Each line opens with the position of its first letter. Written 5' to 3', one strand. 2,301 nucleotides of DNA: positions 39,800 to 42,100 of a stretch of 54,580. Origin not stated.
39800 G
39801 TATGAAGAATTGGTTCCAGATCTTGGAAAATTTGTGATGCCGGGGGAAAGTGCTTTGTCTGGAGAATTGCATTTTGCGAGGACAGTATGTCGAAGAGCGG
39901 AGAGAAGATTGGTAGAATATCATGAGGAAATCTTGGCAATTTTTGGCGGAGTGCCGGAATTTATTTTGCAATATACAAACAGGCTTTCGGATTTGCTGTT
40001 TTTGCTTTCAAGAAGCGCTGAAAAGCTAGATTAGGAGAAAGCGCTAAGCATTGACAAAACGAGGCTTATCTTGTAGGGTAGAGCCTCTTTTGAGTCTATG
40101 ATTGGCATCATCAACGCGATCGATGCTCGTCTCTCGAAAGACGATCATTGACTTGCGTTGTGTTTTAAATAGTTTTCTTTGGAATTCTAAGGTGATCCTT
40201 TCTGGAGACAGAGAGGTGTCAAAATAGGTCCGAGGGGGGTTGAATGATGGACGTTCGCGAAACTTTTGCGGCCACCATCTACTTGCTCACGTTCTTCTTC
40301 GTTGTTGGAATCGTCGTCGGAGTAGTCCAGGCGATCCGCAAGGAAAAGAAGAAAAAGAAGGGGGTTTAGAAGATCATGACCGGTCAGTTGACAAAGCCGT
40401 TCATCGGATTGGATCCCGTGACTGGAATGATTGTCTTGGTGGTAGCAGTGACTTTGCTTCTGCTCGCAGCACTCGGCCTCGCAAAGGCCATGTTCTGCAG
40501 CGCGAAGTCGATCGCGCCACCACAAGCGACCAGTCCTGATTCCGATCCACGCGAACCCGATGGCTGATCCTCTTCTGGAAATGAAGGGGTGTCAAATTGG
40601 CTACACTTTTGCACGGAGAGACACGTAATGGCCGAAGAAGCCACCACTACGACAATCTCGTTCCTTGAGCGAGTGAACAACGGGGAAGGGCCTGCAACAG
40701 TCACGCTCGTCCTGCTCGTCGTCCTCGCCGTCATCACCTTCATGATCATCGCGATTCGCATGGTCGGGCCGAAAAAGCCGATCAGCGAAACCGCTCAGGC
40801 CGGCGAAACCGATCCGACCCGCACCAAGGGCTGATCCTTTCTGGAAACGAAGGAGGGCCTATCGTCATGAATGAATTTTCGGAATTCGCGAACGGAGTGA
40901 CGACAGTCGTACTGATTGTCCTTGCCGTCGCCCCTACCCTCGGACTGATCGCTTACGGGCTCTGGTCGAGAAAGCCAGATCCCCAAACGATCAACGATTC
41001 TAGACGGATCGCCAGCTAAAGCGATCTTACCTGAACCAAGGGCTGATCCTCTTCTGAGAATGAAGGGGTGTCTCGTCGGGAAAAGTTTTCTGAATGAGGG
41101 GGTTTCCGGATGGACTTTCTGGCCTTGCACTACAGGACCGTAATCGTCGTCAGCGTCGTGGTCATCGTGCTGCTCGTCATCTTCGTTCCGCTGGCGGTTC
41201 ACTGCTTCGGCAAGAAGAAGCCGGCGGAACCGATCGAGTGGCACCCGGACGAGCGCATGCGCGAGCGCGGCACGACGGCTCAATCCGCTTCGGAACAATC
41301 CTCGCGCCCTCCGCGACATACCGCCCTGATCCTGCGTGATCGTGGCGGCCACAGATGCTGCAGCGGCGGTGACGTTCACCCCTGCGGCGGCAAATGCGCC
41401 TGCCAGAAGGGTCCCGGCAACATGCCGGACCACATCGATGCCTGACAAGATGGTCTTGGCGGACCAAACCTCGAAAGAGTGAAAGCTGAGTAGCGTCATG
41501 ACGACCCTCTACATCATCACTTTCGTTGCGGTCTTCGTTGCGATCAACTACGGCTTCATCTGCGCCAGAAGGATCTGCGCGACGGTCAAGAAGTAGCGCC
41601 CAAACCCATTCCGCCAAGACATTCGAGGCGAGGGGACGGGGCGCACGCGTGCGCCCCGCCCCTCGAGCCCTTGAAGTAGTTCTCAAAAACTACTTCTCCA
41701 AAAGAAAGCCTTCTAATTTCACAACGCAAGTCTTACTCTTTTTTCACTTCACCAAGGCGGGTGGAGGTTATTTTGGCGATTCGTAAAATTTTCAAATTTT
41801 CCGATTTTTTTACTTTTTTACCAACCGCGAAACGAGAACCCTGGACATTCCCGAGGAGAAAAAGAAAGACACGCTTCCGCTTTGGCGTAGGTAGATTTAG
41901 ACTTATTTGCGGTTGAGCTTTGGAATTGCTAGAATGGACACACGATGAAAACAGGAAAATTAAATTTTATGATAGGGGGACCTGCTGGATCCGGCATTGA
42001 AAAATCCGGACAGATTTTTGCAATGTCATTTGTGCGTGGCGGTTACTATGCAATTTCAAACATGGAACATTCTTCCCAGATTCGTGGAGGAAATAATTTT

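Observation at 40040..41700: GC-rich island 2: tandem array of six mini single-pass membrane proteins joined by a covarying hairpin repeat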

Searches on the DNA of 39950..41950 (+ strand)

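Call 18: search_dna_similar(query=window:40040-41740:+, collection=phages, mode=distant, max_evalue=0.01)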
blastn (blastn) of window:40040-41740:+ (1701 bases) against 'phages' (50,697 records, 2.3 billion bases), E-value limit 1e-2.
No match.

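Call 88: search_rna_families(source=window, start=39950, end=41950, threshold=evalue, max_evalue=1)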
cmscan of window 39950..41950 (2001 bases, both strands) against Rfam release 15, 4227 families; matches with E-value up to 1: 0.
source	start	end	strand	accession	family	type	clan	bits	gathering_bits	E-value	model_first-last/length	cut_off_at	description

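Call 89: search_dna_similar(query=window:40040-41740:+, collection=plasmids, mode=distant, max_evalue=0.01)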
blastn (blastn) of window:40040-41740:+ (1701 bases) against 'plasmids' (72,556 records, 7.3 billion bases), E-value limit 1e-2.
No match.

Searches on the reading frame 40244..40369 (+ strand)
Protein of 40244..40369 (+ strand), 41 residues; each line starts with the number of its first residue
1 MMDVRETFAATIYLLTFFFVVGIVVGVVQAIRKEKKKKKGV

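Call 11: search_protein_families(library=pfam, proteins=[window:40244-40369:+], max_evalue=1)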
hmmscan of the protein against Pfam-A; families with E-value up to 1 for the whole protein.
window:40244-40369:+ (41 aa): 2 families
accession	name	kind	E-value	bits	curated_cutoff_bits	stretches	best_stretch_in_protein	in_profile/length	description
PF13273.12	DUF4064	-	0.013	16.2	32.1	1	6-39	54-87/102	Protein of unknown function (DUF4064)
PF01313.24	Bac_export_3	-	0.026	14.9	25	1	9-31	15-37/74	Bacterial export proteins, family 3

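Call 12: search_protein_families(library=phrogs, proteins=[window:40244-40369:+], max_evalue=1)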
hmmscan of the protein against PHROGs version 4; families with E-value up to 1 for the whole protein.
window:40244-40369:+ (41 aa): 10 families
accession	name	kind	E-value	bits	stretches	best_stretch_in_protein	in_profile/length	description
phrog_26592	-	unknown function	0.012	16.5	1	12-37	24-47/47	-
phrog_31109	-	unknown function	0.013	17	1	3-33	2-32/102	-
phrog_3457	-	unknown function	0.047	14.4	1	9-38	30-58/60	-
phrog_2073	-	lysis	0.053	14.8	1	12-38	8-34/104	holin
phrog_5469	-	unknown function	0.059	14.9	1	7-39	10-42/54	-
phrog_15162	-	moron, auxiliary metabolic gene and host takeover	0.09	13.6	1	12-36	11-36/37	membrane protein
phrog_8545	-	moron, auxiliary metabolic gene and host takeover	0.093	13.5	1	13-39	14-42/177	superinfection exclusion Sie-like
phrog_920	-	lysis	0.1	13.1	1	12-40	35-64/67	holin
phrog_33068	-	unknown function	0.15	13.3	1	12-37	22-47/58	-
phrog_31700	-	unknown function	0.15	12.9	1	14-39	24-47/47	-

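Call 90: search_protein_families(library=padloc, proteins=[window:40244-40369:+], max_evalue=0.1)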
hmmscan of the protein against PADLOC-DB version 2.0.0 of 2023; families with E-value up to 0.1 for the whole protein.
window:40244-40369:+ (41 aa): 0 families

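Call 91: search_protein_families(library=ncbifam, proteins=[window:40244-40369:+], max_evalue=0.1)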
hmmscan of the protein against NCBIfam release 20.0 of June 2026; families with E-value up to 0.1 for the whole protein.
window:40244-40369:+ (41 aa): 1 family
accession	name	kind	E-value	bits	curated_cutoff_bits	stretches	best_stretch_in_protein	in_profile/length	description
TIGR01402.1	fliQ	equivalog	0.038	14.1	88.9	1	7-31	17-41/88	flagellar biosynthesis protein FliQ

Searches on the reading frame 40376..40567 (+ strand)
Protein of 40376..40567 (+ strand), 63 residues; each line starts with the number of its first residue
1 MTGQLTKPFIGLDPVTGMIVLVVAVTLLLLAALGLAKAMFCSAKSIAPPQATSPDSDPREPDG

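Call 11: search_protein_families(library=pfam, proteins=[window:40376-40567:+], max_evalue=1)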
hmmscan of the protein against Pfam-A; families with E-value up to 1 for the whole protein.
window:40376-40567:+ (63 aa): 1 family
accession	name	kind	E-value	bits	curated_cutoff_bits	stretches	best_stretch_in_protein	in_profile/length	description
PF04689.18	S1FA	-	0.018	15.6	21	1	11-54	6-46/66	DNA binding protein S1FA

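Call 12: search_protein_families(library=phrogs, proteins=[window:40376-40567:+], max_evalue=1)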
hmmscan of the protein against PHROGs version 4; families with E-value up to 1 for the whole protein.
window:40376-40567:+ (63 aa): 1 family
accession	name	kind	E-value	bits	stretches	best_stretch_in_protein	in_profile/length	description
phrog_31150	-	unknown function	0.32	11.8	1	20-54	127-161/166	-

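Call 90: search_protein_families(library=padloc, proteins=[window:40376-40567:+], max_evalue=0.1)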
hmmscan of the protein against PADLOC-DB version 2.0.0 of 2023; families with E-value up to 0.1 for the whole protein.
window:40376-40567:+ (63 aa): 0 families

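Call 91: search_protein_families(library=ncbifam, proteins=[window:40376-40567:+], max_evalue=0.1)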
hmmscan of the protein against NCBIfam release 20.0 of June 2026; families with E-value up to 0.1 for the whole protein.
window:40376-40567:+ (63 aa): 1 family
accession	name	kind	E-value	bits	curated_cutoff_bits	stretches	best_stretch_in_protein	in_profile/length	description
NF052677.1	RiPP_LWPPW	equivalog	0.044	14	50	0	41-59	10-28/38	LWPPW motif RiPP peptide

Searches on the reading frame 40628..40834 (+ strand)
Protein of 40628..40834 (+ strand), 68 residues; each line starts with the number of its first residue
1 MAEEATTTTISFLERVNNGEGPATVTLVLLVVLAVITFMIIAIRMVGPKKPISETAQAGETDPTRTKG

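Call 11: search_protein_families(library=pfam, proteins=[window:40628-40834:+], max_evalue=1)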
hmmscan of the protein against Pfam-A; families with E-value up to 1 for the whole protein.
window:40628-40834:+ (68 aa): 0 families

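Call 12: search_protein_families(library=phrogs, proteins=[window:40628-40834:+], max_evalue=1)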
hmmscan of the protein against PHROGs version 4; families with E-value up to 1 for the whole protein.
window:40628-40834:+ (68 aa): 0 families

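Call 74: find_homologous_proteins(query=window:40628-40834:+, max_evalue=10)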
Query window:40628-40834:+ (68 aa): 1 proteins with E <= 10 among 1 candidates.
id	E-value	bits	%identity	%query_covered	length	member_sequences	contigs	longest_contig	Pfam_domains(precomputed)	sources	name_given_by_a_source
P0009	3.4e-34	132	100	100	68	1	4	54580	-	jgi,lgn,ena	jgi:hypothetical protein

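Call 90: search_protein_families(library=padloc, proteins=[window:40628-40834:+], max_evalue=0.1)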
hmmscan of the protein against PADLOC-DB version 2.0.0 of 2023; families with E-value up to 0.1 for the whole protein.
window:40628-40834:+ (68 aa): 0 families

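Call 91: search_protein_families(library=ncbifam, proteins=[window:40628-40834:+], max_evalue=0.1)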
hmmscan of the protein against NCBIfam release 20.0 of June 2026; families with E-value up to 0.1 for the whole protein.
window:40628-40834:+ (68 aa): 0 families

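Call 94: find_related_loci(query=window:40628-40834:+, collection=viral_contigs, flank=3000)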
Query window:40628-40834:+ (68 aa) in viral_contigs; peptide patterns used: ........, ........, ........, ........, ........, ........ (x = any residue, [..] = any of these).
70 stretches matched a pattern, but none encodes a relative of the query by tblastn (E <= 1e-3).

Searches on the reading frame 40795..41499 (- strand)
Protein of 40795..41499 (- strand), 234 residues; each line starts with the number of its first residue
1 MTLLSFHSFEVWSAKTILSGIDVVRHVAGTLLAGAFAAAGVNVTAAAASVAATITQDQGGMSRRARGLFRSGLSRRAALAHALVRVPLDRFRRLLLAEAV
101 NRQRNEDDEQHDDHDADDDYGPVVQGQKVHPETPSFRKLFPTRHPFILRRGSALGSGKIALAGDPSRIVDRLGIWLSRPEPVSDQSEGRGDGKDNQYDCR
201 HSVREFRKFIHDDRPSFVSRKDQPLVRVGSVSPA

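Call 11: search_protein_families(library=pfam, proteins=[window:40795-41499:-], max_evalue=1)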
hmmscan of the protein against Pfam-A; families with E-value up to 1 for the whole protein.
window:40795-41499:- (234 aa): 1 family
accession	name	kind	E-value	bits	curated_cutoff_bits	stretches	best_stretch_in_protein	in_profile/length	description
PF14257.11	DUF4349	-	0.17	11.7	27.7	1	42-99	15-68/213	Domain of unknown function (DUF4349)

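Call 12: search_protein_families(library=phrogs, proteins=[window:40795-41499:-], max_evalue=1)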
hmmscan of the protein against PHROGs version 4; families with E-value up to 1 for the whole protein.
window:40795-41499:- (234 aa): 1 family
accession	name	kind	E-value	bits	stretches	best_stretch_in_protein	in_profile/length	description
phrog_3487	-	unknown function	0.2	12.6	0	13-33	14-34/49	-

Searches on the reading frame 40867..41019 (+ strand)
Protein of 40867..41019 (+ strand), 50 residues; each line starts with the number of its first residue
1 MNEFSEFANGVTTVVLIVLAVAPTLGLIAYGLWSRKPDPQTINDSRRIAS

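Call 11: search_protein_families(library=pfam, proteins=[window:40867-41019:+], max_evalue=1)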
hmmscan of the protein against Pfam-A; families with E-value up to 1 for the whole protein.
window:40867-41019:+ (50 aa): 6 families
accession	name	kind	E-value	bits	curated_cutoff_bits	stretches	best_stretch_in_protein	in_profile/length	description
PF19227.5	Salyut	-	0.00084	19.8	27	1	17-46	2-31/51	Salyut domain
PF13396.11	PLDc_N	-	0.011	16.1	23.3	1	9-35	18-42/42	Phospholipase_D-nuclease N-terminal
PF05767.17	Pox_A14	-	0.18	12.4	27.7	1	11-41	46-76/93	Poxvirus virion envelope protein A14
PF05961.16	Chordopox_A13L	-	0.27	11.9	24.1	1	12-45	3-35/69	Chordopoxvirus A13L protein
PF17637.8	DUF5516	-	0.27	11.3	25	1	16-34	8-22/34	Family of unknown function (DUF5516)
PF09049.15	SNN_transmemb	-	0.5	11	25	1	9-33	9-32/32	Stannin transmembrane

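Call 12: search_protein_families(library=phrogs, proteins=[window:40867-41019:+], max_evalue=1)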
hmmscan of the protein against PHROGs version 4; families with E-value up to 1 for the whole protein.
window:40867-41019:+ (50 aa): 1 family
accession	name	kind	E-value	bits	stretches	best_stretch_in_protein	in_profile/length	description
phrog_5008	-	unknown function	0.37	11.3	1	16-34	8-22/37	-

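Call 90: search_protein_families(library=padloc, proteins=[window:40867-41019:+], max_evalue=0.1)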
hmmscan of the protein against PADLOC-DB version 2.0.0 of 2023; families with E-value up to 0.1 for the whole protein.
window:40867-41019:+ (50 aa): 0 families

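Call 91: search_protein_families(library=ncbifam, proteins=[window:40867-41019:+], max_evalue=0.1)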
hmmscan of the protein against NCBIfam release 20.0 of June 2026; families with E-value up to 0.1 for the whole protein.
window:40867-41019:+ (50 aa): 1 family
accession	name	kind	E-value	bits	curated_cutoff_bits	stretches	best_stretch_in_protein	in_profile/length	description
NF033080.0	AAC_3_II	subfamily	0.085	12.3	480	1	9-46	36-74/268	AAC(3)-II family aminoglycoside N-acetyltransferase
